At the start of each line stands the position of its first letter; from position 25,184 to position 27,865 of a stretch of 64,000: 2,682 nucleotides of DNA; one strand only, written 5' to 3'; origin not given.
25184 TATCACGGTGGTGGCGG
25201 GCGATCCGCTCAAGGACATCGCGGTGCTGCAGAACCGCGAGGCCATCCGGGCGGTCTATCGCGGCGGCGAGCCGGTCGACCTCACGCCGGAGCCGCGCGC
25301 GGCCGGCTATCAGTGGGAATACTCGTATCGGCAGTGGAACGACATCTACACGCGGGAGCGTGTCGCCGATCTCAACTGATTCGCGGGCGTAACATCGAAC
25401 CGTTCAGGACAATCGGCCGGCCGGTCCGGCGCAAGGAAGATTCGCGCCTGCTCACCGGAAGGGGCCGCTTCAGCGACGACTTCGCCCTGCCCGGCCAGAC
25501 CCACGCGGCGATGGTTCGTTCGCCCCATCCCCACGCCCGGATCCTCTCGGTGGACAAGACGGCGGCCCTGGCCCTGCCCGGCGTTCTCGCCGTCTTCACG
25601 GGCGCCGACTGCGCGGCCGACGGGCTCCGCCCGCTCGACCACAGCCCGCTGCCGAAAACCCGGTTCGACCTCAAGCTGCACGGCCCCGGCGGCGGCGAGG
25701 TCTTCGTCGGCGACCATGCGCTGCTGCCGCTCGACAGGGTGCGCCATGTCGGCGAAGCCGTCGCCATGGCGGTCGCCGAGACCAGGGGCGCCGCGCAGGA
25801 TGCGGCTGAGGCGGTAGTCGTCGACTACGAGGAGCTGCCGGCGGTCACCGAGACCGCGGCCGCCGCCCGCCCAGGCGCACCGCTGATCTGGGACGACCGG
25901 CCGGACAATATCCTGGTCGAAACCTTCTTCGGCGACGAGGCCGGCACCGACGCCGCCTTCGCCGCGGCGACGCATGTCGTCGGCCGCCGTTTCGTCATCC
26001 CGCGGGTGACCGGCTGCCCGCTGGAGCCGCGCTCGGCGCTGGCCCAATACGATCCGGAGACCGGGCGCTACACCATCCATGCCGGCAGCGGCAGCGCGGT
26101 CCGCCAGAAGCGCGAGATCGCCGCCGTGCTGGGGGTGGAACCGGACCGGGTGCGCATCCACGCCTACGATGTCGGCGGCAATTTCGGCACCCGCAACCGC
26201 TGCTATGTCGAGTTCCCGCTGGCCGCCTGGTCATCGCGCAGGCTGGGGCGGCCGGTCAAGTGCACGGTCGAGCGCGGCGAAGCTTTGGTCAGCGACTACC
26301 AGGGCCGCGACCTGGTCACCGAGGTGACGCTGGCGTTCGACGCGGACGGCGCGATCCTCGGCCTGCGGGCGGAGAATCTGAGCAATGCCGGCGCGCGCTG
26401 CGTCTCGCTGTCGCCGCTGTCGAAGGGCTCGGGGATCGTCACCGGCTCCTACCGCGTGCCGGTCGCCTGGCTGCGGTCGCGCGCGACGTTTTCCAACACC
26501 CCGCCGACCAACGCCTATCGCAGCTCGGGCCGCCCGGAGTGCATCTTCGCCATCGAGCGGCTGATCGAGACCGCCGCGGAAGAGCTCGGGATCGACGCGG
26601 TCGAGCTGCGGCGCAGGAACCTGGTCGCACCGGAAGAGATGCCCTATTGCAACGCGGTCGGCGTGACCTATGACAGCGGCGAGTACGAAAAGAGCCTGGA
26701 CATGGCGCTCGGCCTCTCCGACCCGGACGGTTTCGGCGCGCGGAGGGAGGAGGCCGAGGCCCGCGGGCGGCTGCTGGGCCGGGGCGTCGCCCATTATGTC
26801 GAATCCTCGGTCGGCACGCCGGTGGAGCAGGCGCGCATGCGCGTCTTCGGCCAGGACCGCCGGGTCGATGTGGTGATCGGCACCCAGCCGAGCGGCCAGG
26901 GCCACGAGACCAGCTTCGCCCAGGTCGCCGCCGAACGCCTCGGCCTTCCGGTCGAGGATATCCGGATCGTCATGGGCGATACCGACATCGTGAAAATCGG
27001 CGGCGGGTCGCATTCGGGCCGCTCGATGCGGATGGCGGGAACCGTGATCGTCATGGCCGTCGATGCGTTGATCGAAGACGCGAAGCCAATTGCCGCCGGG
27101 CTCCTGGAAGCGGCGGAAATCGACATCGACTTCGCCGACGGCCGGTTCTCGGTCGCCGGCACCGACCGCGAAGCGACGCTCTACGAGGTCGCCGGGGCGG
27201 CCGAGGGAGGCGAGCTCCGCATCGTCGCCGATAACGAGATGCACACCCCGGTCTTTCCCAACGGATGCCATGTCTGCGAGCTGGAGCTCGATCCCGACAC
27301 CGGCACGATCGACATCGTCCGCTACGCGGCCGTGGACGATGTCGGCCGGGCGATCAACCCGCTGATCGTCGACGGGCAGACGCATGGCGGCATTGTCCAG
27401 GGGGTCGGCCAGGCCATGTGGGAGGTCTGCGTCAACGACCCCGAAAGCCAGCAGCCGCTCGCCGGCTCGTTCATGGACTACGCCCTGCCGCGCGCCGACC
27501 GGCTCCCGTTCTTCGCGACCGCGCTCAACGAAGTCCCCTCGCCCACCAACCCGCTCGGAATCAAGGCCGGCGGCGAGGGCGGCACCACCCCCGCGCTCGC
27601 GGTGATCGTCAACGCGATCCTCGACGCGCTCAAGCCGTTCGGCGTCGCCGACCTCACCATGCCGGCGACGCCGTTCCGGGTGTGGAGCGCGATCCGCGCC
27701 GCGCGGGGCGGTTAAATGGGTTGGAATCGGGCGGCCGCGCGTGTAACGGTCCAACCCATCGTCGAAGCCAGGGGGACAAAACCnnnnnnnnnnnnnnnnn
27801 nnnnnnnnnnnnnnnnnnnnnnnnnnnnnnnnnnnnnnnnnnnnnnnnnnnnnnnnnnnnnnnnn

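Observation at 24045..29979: Co-directional amidohydrolase, lone XDH-family molybdopterin subunit and reductive-dehalogenase-like corrinoid/Fe-S protein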

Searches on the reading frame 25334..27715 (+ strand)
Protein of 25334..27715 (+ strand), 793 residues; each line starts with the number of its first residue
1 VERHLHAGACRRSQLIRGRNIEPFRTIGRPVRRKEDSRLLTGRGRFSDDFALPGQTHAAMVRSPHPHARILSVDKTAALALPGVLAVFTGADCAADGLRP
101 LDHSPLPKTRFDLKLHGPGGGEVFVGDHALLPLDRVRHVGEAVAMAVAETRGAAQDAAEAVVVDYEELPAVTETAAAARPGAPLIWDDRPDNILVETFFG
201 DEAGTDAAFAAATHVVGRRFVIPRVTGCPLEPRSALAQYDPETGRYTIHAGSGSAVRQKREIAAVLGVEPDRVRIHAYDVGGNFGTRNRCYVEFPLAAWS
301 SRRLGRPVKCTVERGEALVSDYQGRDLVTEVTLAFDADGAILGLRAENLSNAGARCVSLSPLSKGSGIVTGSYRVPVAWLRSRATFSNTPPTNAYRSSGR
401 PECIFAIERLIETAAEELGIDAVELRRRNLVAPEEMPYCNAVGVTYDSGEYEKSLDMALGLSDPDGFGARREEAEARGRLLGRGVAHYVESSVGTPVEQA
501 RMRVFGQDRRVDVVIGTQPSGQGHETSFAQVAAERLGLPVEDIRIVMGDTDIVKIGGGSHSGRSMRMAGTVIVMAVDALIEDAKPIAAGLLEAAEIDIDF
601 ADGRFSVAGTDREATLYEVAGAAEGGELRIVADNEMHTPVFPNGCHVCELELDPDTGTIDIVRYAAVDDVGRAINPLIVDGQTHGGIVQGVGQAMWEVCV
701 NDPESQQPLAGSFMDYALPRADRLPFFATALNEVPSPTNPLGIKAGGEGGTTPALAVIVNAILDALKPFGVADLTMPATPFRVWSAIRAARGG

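Call 9: search_protein_families(library=pfam, proteins=[window:25334-27715:+], max_evalue=0.01)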
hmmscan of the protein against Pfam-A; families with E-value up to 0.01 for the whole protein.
window:25334-27715:+ (793 aa): 3 families
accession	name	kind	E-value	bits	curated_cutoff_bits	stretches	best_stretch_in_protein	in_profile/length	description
PF20256.3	MoCoBD_2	-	6.1e-68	229.8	27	1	465-725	9-283/283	Molybdopterin cofactor-binding domain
PF02738.23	MoCoBD_1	-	1.3e-64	218.1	27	1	187-430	3-244/244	Molybdopterin cofactor-binding domain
PF01315.27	Ald_Xan_dh_C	-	2.8e-26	92.4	31.3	1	41-169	1-110/110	Aldehyde oxidase and xanthine dehydrogenase, a/b hammerhead domain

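Call 11: search_protein_families(library=ncbifam, proteins=[window:25334-27715:+], max_evalue=0.01)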
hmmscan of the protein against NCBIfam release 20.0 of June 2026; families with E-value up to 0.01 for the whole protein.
window:25334-27715:+ (793 aa): 13 families
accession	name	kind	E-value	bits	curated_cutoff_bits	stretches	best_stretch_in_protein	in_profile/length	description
NF041018.1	glyceraldDH_alpha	equivalog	2.7e-155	518.7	790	1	26-766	2-726/741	glyceraldehyde dehydrogenase subunit alpha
NF040766.1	CODH_aero_grp5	exception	1.7e-150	502.7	950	2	25-619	3-590/785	aerobic carbon-monoxide dehydrogenase large subunit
TIGR02416.1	CO_dehy_Mo_lg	equivalog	7.7e-139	464.1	991.15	1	35-785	1-769/770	aerobic carbon-monoxide dehydrogenase large subunit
TIGR03194.1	4hydrxCoA_A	equivalog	2.4e-100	337.1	994.55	2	129-786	77-745/746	4-hydroxybenzoyl-CoA reductase subunit alpha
NF043082.1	XdhA_XDHase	equivalog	2e-99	333.7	780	1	27-789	1-754/758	xanthine dehydrogenase subunit XdhA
NF007426.0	PRK09970.1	equivalog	4.6e-98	329.2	916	1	25-788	4-756/761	xanthine dehydrogenase molybdenum-binding subunit XdhA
TIGR03311.1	Se_dep_XDH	equivalog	6.7e-69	232.9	830.45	1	26-763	161-829/848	selenium-dependent xanthine dehydrogenase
TIGR03196.1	pucD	equivalog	1.1e-68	232.4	783.65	1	26-766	2-740/763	xanthine dehydrogenase subunit D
NF045668.1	pterin_aldehy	equivalog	1.7e-67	228.3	1100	1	39-787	187-904/905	molybdopterin-dependent aldehyde oxidoreductase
TIGR03313.1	Se_sel_red_Mo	hypoth_equivalog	1.2e-54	185.4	1101.9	2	195-766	354-931/951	molybdopterin-dependent oxidoreductase Mo/Fe-S-binding subunit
TIGR02965.1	xanthine_xdhB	equivalog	1.8e-54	185.1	849.5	2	125-789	78-756/758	xanthine dehydrogenase molybdopterin binding subunit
NF041671.1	peri_hyde_PaoC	equivalog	1.1e-51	176.1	1180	1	129-765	98-712/735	aldehyde oxidoreductase molybdenum-binding subunit PaoC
TIGR02969.1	mam_aldehyde_ox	subfamily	2.7e-29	101.3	1912.3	1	24-696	573-1209/1330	aldehyde oxidase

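Call 32: find_homologous_proteins(query=window:25376-27715:+, max_evalue=1e-50)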
Query window:25376-27715:+ (779 aa): 7980 proteins with E <= 1e-50 among 8000 candidates; the best 120 are listed.
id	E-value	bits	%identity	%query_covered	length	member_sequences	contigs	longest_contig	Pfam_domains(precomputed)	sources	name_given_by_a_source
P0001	0.0e+0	1479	86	97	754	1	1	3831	PF02738.24,PF20256.4,PF01315.28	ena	-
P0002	0.0e+0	1473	87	97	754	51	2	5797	PF02738.24,PF20256.4,PF01315.28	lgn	-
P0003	0.0e+0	1455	83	99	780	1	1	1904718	PF02738.24,PF20256.4,PF01315.28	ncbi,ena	-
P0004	0.0e+0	1437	86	94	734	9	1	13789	PF02738.24,PF20256.4,PF01315.28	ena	-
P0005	0.0e+0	1435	86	94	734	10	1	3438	PF02738.24,PF20256.4,PF01315.28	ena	-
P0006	0.0e+0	1431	86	94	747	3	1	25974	PF02738.24,PF20256.4,PF01315.28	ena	-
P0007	0.0e+0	1430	87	94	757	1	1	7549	PF02738.24,PF20256.4,PF01315.28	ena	-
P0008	0.0e+0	1426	85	94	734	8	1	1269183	PF02738.24,PF20256.4,PF01315.28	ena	-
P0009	0.0e+0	1424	86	94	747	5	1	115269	PF02738.24,PF20256.4,PF01315.28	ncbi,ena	-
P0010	0.0e+0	1418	87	94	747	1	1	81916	PF02738.24,PF20256.4,PF01315.28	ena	-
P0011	0.0e+0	1401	86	94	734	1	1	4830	PF02738.24,PF20256.4,PF01315.28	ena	-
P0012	0.0e+0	1360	87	89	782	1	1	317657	PF02738.24,PF20256.4,PF01315.28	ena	-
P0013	0.0e+0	1282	74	98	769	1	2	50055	PF02738.24,PF20256.4,PF01315.28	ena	-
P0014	0.0e+0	1272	75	98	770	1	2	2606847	PF02738.24,PF20256.4,PF01315.28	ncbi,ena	-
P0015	0.0e+0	1258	84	84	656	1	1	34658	PF02738.24,PF20256.4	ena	-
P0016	0.0e+0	1240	72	98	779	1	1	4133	PF02738.24,PF20256.4,PF01315.28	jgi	jgi:carbon-monoxide dehydrogenase large subunit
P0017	0.0e+0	1236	73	98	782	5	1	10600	PF02738.24,PF20256.4,PF01315.28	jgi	jgi:carbon-monoxide dehydrogenase large subunit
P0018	0.0e+0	1234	71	98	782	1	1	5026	PF02738.24,PF20256.4,PF01315.28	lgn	-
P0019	0.0e+0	1230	71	98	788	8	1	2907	PF02738.24,PF20256.4,PF01315.28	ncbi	-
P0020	0.0e+0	1220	72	97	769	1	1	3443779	PF02738.24,PF20256.4,PF01315.28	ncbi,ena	-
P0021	0.0e+0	1212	71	98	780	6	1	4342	PF02738.24,PF20256.4,PF01315.28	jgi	jgi:carbon-monoxide dehydrogenase large subunit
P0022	0.0e+0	1212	72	98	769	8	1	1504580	PF02738.24,PF20256.4,PF01315.28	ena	-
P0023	0.0e+0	1200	69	98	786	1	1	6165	PF02738.24,PF20256.4,PF01315.28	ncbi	-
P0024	0.0e+0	1200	71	97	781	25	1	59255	PF02738.24,PF20256.4,PF01315.28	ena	-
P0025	0.0e+0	1198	70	99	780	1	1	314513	PF02738.24,PF20256.4,PF01315.28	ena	-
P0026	0.0e+0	1197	70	98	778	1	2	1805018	PF02738.24,PF20256.4,PF01315.28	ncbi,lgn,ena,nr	ncbi:MAG: molybdopterin-dependent oxidoreductase [Alphaproteobacteria bacterium]|nr:molybdopterin-de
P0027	0.0e+0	1189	68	98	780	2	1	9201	PF02738.24,PF20256.4,PF01315.28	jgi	-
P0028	0.0e+0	1188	68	98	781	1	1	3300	PF02738.24,PF20256.4,PF01315.28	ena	-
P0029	0.0e+0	1187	68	98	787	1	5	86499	PF02738.24,PF20256.4,PF01315.28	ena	-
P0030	0.0e+0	1185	68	98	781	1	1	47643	PF02738.24,PF20256.4,PF01315.28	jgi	jgi:carbon-monoxide dehydrogenase large subunit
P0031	0.0e+0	1184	68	98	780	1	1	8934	PF02738.24,PF20256.4,PF01315.28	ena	-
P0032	0.0e+0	1183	68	98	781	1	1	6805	PF02738.24,PF20256.4,PF01315.28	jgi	jgi:carbon-monoxide dehydrogenase large subunit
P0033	0.0e+0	1181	69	99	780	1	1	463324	PF02738.24,PF20256.4,PF01315.28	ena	-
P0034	0.0e+0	1180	69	98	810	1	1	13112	PF02738.24,PF20256.4,PF01315.28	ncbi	-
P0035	0.0e+0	1178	68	98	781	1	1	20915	PF02738.24,PF20256.4,PF01315.28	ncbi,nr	ncbi:MAG: molybdopterin-dependent oxidoreductase [Alphaproteobacteria bacterium]|nr:molybdopterin-de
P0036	0.0e+0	1177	69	98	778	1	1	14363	PF02738.24,PF20256.4,PF01315.28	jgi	jgi:carbon-monoxide dehydrogenase large subunit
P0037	0.0e+0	1173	68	98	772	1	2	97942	PF02738.24,PF20256.4,PF01315.28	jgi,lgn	jgi:carbon-monoxide dehydrogenase large subunit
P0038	0.0e+0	1171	67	98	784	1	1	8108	PF02738.24,PF20256.4,PF01315.28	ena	-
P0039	0.0e+0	1171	69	98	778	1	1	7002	PF02738.24,PF20256.4,PF01315.28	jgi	jgi:carbon-monoxide dehydrogenase large subunit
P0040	0.0e+0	1170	67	98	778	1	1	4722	PF02738.24,PF20256.4,PF01315.28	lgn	-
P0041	0.0e+0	1169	68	98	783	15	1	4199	PF02738.24,PF20256.4,PF01315.28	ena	-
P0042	0.0e+0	1169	66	98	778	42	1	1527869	PF02738.24,PF20256.4,PF01315.28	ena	-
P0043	0.0e+0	1168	66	99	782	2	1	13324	PF02738.24,PF20256.4,PF01315.28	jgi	jgi:aerobic carbon-monoxide dehydrogenase large subunit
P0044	0.0e+0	1168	66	98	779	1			PF02738.24,PF20256.4,PF01315.28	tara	tara:strand:+ start:1235 stop:3574 length:2340 start_codon:yes stop_codon:yes gene_type:complete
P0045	0.0e+0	1167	66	98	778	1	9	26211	PF02738.24,PF20256.4,PF01315.28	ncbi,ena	-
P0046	0.0e+0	1167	66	99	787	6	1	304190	PF02738.24,PF20256.4,PF01315.28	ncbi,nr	ncbi:MAG: xanthine dehydrogenase family protein molybdopterin-binding subunit [Rhodospirillaceae bac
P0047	0.0e+0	1165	68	98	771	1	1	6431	PF02738.24,PF20256.4,PF01315.28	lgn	-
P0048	0.0e+0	1164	66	99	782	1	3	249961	PF02738.24,PF20256.4,PF01315.28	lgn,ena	-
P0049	0.0e+0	1164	66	99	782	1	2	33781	PF02738.24,PF20256.4,PF01315.28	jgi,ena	-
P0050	0.0e+0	1164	68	98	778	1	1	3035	PF02738.24,PF20256.4,PF01315.28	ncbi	-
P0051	0.0e+0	1163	68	98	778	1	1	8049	PF02738.24,PF20256.4,PF01315.28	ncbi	-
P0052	0.0e+0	1163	67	98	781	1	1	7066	PF02738.24,PF20256.4,PF01315.28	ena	-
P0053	0.0e+0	1162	67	99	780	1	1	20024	PF02738.24,PF20256.4,PF01315.28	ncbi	-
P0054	0.0e+0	1161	66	99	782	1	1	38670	PF02738.24,PF20256.4,PF01315.28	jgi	jgi:aerobic carbon-monoxide dehydrogenase large subunit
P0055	0.0e+0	1161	66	98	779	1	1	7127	PF02738.24,PF20256.4,PF01315.28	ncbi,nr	ncbi:MAG: xanthine dehydrogenase family protein molybdopterin-binding subunit [Pseudomonadota bacter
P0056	0.0e+0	1161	66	98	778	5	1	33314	PF02738.24,PF20256.4,PF01315.28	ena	-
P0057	0.0e+0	1160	66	98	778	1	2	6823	PF02738.24,PF20256.4,PF01315.28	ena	-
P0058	0.0e+0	1160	67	99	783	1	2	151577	PF02738.24,PF20256.4,PF01315.28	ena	-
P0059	0.0e+0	1160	67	98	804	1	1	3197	PF02738.24,PF20256.4,PF01315.28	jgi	jgi:carbon-monoxide dehydrogenase large subunit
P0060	0.0e+0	1160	67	99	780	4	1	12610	PF02738.24,PF20256.4,PF01315.28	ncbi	-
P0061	0.0e+0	1159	67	99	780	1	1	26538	PF02738.24,PF20256.4,PF01315.28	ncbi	-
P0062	0.0e+0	1159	67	99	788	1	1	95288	PF02738.24,PF20256.4,PF01315.28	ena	-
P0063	0.0e+0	1159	66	99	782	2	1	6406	PF02738.24,PF20256.4,PF01315.28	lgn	-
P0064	0.0e+0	1159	68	98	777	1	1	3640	PF02738.24,PF20256.4,PF01315.28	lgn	-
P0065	0.0e+0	1158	68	98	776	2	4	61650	PF02738.24,PF20256.4,PF01315.28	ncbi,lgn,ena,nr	ncbi:MAG: xanthine dehydrogenase family protein molybdopterin-binding subunit [Rhodospirillaceae bac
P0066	0.0e+0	1157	66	99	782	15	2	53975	PF02738.24,PF20256.4,PF01315.28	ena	-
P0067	0.0e+0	1157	66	99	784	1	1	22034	PF02738.24,PF20256.4,PF01315.28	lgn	-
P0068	0.0e+0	1157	67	98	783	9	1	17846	PF02738.24,PF20256.4,PF01315.28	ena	-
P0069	0.0e+0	1157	66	98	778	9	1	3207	PF02738.24,PF20256.4,PF01315.28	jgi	-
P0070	0.0e+0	1156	66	99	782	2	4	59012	PF02738.24,PF20256.4,PF01315.28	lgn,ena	-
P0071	0.0e+0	1156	66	99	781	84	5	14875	PF02738.24,PF20256.4,PF01315.28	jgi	jgi:carbon-monoxide dehydrogenase large subunit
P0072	0.0e+0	1156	66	98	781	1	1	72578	PF02738.24,PF20256.4,PF01315.28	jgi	jgi:carbon-monoxide dehydrogenase large subunit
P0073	0.0e+0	1156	65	99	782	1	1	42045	PF02738.24,PF20256.4,PF01315.28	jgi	jgi:aerobic carbon-monoxide dehydrogenase large subunit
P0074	0.0e+0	1156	66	98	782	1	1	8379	PF02738.24,PF20256.4,PF01315.28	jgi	-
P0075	0.0e+0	1156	66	99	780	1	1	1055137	PF02738.24,PF20256.4,PF01315.28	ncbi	-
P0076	0.0e+0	1155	66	99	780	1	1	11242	PF02738.24,PF20256.4,PF01315.28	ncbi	-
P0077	0.0e+0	1155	66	99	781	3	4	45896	PF02738.24,PF20256.4,PF01315.28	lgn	-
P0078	0.0e+0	1154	66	99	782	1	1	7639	PF02738.24,PF20256.4,PF01315.28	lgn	-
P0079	0.0e+0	1154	66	98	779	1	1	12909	PF02738.24,PF20256.4,PF01315.28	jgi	-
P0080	0.0e+0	1154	66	98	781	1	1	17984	PF02738.24,PF20256.4,PF01315.28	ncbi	-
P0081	0.0e+0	1154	67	98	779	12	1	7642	PF02738.24,PF20256.4,PF01315.28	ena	-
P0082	0.0e+0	1153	65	99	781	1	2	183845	PF02738.24,PF20256.4,PF01315.28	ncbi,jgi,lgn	ncbi:MAG: carbon-monoxide dehydrogenase large subunit [Paracoccaceae bacterium]|jgi:carbon-monoxide 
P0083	0.0e+0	1153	68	98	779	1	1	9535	PF02738.24,PF20256.4,PF01315.28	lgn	-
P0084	0.0e+0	1153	66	99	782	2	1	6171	PF02738.24,PF20256.4,PF01315.28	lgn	-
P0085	0.0e+0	1152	67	99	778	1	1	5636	PF02738.24,PF20256.4,PF01315.28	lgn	-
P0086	0.0e+0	1152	65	99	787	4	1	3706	PF02738.24,PF20256.4,PF01315.28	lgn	-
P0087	0.0e+0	1151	66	99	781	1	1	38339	PF02738.24,PF20256.4,PF01315.28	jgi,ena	-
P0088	0.0e+0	1151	66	98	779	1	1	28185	PF02738.24,PF20256.4,PF01315.28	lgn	-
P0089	0.0e+0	1151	97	68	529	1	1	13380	PF02738.24,PF20256.4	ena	-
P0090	0.0e+0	1150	67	98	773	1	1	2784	PF02738.24,PF20256.4,PF01315.28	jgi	-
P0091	0.0e+0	1150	66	99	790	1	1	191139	PF02738.24,PF20256.4,PF01315.28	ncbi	-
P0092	0.0e+0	1150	67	98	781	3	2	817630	PF02738.24,PF20256.4,PF01315.28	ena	-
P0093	0.0e+0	1150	67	99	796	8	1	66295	PF02738.24,PF20256.4,PF01315.28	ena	-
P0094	0.0e+0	1150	67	98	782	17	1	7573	PF02738.24,PF20256.4,PF01315.28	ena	-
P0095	0.0e+0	1149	65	99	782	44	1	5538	PF02738.24,PF20256.4,PF01315.28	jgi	-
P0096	0.0e+0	1149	68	98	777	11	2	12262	PF02738.24,PF20256.4,PF01315.28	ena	-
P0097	0.0e+0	1148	66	98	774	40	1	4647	PF02738.24,PF20256.4,PF01315.28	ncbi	-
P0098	0.0e+0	1148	66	99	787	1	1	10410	PF02738.24,PF20256.4,PF01315.28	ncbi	-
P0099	0.0e+0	1148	66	99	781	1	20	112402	PF02738.24,PF20256.4,PF01315.28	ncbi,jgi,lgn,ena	-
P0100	0.0e+0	1146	67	99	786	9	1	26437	PF02738.24,PF20256.4,PF01315.28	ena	-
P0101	0.0e+0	1145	66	99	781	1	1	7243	PF02738.24,PF20256.4,PF01315.28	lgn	-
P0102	0.0e+0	1145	66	99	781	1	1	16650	PF02738.24,PF20256.4,PF01315.28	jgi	jgi:carbon-monoxide dehydrogenase large subunit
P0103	0.0e+0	1145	65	99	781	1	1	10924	PF02738.24,PF20256.4,PF01315.28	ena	-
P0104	0.0e+0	1145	66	99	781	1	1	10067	PF02738.24,PF20256.4,PF01315.28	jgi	jgi:carbon-monoxide dehydrogenase large subunit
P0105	0.0e+0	1144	65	99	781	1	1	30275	PF02738.24,PF20256.4,PF01315.28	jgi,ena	jgi:aerobic carbon-monoxide dehydrogenase large subunit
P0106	0.0e+0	1144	66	99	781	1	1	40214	PF02738.24,PF20256.4,PF01315.28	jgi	-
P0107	0.0e+0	1144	65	99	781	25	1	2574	PF02738.24,PF20256.4,PF01315.28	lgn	-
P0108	0.0e+0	1144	65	98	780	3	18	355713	PF02738.24,PF20256.4,PF01315.28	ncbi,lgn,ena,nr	ncbi:MAG: 6-hydroxypseudooxynicotine dehydrogenase complex subunit gamma [Alphaproteobacteria bacter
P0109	0.0e+0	1143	65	99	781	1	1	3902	PF02738.24,PF20256.4,PF01315.28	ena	-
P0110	0.0e+0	1143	65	99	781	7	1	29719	PF02738.24,PF20256.4,PF01315.28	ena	-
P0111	0.0e+0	1143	65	98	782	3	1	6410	PF02738.24,PF20256.4,PF01315.28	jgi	-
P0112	0.0e+0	1142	65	99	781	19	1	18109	PF02738.24,PF20256.4,PF01315.28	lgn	-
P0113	0.0e+0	1141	66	98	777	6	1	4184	PF02738.24,PF20256.4,PF01315.28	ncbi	-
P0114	0.0e+0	1141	69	98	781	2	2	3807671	PF02738.24,PF20256.4,PF01315.28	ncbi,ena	-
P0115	0.0e+0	1140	65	99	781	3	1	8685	PF02738.24,PF20256.4,PF01315.28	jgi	-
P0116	0.0e+0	1138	64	98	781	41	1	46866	PF02738.24,PF20256.4,PF01315.28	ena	-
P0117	0.0e+0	1138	64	98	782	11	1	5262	PF02738.24,PF20256.4,PF01315.28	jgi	jgi:carbon-monoxide dehydrogenase large subunit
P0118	0.0e+0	1138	66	99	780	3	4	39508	PF02738.24,PF20256.4,PF01315.28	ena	-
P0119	0.0e+0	1136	66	99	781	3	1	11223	PF02738.24,PF20256.4,PF01315.28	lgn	-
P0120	0.0e+0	1135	66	98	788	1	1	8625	PF02738.24,PF20256.4,PF01315.28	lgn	-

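Call 33: find_encoding_contigs(protein=P0014, flank=8000, max_places=2)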
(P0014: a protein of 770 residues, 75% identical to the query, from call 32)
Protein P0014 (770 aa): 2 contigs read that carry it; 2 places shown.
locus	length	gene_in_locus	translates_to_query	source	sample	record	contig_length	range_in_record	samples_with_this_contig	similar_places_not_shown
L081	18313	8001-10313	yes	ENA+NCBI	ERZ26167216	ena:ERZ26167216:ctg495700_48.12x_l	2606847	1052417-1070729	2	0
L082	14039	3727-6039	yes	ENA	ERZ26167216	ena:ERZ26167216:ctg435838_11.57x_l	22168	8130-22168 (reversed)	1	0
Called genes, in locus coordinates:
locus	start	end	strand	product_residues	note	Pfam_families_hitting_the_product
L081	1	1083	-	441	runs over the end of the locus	PF13433:Peripla_BP_5, PF13458:Peripla_BP_6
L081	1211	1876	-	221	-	PF00857:Isochorismatase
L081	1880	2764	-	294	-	PF01522:Polysacc_deac_1 (weak)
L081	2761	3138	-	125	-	PF13924:Lipocalin_5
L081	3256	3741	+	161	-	PF13577:SnoaL_4, PF00866:Ring_hydroxyl_B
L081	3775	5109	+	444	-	PF01979:Amidohydro_1, PF07969:Amidohydro_3 (weak)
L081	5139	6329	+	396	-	PF04909:Amidohydro_2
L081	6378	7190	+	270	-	PF09948:PpoB2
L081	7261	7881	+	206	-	PF07040:DUF1326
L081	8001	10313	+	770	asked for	PF01315:Ald_Xan_dh_C, PF02738:MoCoBD_1, PF20256:MoCoBD_2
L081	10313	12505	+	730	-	PF12838:Fer4_7 (weak)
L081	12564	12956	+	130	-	PF03795:YCII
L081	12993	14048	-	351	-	PF06258:Mito_fiss_Elm1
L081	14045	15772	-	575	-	PF00664:ABC_membrane, PF00005:ABC_tran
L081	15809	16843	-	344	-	PF03102:NeuB, PF08666:SAF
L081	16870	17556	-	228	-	PF02348:CTP_transf_3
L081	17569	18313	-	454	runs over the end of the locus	-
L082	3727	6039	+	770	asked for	PF01315:Ald_Xan_dh_C, PF02738:MoCoBD_1, PF20256:MoCoBD_2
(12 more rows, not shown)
